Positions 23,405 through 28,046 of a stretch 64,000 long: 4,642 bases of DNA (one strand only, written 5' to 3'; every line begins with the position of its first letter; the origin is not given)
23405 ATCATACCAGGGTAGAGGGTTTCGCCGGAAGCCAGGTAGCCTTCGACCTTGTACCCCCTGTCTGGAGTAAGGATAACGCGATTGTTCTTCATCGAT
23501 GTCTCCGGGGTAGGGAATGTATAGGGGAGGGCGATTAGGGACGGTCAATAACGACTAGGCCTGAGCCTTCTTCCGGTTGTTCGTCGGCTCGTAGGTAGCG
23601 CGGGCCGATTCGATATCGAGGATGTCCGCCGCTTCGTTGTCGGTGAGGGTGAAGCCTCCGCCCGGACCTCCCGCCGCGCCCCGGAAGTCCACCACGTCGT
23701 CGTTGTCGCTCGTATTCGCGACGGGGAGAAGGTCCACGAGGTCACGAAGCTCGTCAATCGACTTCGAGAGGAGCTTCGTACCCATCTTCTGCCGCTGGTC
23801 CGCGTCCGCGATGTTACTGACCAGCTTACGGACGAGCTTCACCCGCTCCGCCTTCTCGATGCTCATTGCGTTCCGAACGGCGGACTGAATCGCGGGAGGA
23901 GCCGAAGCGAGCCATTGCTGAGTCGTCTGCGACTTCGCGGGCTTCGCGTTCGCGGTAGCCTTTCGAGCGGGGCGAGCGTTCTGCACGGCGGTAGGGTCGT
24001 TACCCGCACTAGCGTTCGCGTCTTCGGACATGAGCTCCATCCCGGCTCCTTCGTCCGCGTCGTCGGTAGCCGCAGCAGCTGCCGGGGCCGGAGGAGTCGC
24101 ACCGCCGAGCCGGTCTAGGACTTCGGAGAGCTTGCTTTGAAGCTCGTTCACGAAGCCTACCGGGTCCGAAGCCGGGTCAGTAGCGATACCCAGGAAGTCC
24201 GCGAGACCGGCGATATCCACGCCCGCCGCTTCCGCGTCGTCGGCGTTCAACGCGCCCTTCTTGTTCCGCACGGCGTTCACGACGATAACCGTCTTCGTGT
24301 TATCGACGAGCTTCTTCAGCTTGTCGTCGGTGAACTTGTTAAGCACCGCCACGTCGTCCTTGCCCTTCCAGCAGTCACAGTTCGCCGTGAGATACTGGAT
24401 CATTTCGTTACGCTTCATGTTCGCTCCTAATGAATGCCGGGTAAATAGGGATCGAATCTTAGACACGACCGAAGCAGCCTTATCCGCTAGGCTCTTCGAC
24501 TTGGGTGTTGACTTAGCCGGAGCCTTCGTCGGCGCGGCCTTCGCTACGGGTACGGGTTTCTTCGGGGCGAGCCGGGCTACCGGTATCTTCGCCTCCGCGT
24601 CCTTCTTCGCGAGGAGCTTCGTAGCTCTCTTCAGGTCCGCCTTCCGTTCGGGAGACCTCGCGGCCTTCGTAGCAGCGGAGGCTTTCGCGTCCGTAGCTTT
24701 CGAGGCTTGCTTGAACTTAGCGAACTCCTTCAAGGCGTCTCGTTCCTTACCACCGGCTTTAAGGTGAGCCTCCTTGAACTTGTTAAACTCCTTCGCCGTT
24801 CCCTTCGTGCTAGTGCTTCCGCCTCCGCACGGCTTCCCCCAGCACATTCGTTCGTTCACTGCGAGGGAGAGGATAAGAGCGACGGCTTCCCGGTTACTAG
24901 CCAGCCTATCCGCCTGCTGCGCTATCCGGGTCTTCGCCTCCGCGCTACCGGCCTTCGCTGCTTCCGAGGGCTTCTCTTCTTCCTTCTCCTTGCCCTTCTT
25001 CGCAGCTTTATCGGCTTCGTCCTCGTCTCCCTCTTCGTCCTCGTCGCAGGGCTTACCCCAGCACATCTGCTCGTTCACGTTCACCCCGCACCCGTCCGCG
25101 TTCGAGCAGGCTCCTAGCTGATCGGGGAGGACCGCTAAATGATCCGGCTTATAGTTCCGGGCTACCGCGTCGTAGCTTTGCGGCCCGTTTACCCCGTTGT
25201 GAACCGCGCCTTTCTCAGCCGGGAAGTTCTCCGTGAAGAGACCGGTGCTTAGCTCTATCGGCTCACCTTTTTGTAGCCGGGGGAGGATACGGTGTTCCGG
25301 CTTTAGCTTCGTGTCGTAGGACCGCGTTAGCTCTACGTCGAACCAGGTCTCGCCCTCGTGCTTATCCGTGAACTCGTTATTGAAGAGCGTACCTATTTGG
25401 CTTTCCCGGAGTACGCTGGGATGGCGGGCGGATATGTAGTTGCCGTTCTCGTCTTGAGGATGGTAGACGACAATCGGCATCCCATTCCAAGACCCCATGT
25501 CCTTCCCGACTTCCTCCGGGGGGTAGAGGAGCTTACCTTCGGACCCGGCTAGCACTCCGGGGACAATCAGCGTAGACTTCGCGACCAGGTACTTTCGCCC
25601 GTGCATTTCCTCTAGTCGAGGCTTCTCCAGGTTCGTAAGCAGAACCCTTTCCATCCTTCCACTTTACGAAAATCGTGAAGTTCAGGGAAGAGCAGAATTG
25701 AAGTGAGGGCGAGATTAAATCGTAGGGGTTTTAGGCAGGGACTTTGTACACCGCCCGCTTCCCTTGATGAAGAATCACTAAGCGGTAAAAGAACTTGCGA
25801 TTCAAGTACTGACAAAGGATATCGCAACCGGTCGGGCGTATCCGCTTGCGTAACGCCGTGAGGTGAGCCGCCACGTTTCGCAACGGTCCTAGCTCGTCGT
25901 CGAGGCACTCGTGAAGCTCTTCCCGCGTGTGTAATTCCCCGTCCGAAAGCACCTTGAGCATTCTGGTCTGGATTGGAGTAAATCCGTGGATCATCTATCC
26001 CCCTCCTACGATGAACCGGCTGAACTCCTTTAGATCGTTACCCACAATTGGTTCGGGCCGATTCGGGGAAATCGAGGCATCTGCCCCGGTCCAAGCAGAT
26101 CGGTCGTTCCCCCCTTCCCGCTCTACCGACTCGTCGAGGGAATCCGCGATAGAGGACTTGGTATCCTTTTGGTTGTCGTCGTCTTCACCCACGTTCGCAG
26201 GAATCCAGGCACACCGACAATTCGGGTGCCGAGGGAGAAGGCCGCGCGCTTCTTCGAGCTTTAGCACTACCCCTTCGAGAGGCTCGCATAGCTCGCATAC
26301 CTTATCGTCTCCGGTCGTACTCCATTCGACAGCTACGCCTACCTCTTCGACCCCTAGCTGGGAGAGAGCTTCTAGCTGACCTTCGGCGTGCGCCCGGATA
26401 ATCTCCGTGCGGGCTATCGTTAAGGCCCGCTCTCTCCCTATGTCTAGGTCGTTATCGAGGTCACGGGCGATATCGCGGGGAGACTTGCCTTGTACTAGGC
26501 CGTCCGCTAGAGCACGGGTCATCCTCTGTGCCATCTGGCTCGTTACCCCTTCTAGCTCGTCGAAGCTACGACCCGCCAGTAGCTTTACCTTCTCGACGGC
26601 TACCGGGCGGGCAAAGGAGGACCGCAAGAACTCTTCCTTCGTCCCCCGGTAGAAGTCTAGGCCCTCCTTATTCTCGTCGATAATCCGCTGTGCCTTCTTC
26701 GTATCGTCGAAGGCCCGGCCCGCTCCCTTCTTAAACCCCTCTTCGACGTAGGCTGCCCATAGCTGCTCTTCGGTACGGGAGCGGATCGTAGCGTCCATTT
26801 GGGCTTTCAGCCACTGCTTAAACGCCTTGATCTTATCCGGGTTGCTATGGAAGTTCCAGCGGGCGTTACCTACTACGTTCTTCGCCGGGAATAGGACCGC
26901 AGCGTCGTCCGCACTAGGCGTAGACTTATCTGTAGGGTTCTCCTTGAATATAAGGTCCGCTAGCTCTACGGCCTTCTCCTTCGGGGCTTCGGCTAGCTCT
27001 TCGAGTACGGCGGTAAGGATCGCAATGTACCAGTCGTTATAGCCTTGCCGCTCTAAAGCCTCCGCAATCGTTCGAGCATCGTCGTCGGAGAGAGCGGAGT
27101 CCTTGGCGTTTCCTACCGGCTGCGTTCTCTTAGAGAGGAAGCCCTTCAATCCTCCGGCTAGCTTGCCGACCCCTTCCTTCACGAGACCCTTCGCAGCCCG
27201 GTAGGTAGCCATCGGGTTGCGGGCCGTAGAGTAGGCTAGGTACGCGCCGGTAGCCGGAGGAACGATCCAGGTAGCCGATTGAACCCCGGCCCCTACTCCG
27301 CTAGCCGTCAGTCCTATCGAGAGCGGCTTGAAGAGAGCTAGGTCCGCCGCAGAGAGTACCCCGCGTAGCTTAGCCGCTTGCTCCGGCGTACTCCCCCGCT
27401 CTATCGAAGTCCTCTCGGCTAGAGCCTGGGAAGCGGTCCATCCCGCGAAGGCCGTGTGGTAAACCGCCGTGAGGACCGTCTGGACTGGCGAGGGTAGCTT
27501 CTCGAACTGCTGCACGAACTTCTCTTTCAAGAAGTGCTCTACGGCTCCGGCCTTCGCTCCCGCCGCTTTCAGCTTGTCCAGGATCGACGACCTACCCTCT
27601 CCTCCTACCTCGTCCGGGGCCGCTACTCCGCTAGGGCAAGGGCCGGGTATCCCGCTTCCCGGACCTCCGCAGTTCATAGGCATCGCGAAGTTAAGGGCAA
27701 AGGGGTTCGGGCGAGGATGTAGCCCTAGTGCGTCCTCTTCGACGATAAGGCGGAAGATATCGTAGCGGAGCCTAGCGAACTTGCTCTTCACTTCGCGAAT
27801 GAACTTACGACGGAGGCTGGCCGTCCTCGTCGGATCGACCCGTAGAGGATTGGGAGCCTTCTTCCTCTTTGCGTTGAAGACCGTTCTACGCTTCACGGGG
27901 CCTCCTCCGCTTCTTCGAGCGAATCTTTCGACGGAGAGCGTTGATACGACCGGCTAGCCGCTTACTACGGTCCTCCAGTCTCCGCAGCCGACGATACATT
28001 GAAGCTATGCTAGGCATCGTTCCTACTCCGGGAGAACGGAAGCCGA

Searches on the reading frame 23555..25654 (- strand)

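Call 51: search_protein_families(library=phrogs, proteins=[window:23555-25654:-], max_evalue=0.00001)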
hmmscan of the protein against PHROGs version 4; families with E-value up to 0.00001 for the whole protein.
window:23555-25654:- (699 aa): 1 family
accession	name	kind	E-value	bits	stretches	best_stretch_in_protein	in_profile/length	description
phrog_760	-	unknown function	2.5e-19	70.8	1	13-329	18-331/447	-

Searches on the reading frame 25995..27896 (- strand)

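Call 51: search_protein_families(library=phrogs, proteins=[window:25995-27896:-], max_evalue=0.00001)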
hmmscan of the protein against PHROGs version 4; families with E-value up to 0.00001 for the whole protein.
window:25995-27896:- (633 aa): 17 families
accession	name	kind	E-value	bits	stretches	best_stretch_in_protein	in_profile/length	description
phrog_758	-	head and packaging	4e-35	122.6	1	313-579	66-300/326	head morphogenesis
phrog_115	-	head and packaging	2.8e-26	93.9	1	452-581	203-335/665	minor head protein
phrog_595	-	head and packaging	7.1e-24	86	1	449-581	179-312/513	head maturation protease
phrog_4728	-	head and packaging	9.4e-24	85.1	1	442-578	170-310/591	head morphogenesis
phrog_6577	-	unknown function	3.1e-22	79.7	1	362-575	26-237/1066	-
phrog_2468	-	head and packaging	5.8e-20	73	1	357-585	45-290/303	head morphogenesis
phrog_2841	-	head and packaging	9.4e-20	72.1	1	452-578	192-317/525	minor head protein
phrog_3517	-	head and packaging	4.4e-18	66.7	1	487-593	231-354/371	head morphogenesis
phrog_2662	-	head and packaging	7.8e-18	65.4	1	359-573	521-714/717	portal protein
phrog_19443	-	head and packaging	2.6e-15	56.9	1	447-588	160-304/579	minor head protein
phrog_324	-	head and packaging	1.1e-10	42.2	1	453-580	200-340/624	head morphogenesis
phrog_7625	-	head and packaging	1.9e-10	41.2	1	436-584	111-264/504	head morphogenesis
phrog_241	-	head and packaging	5.1e-10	40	1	428-592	133-300/679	head morphogenesis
phrog_19480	-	head and packaging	1.8e-08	34.1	1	441-567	616-736/737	head morphogenesis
phrog_16619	-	head and packaging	1.9e-08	33.3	1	488-584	199-288/1440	minor head protein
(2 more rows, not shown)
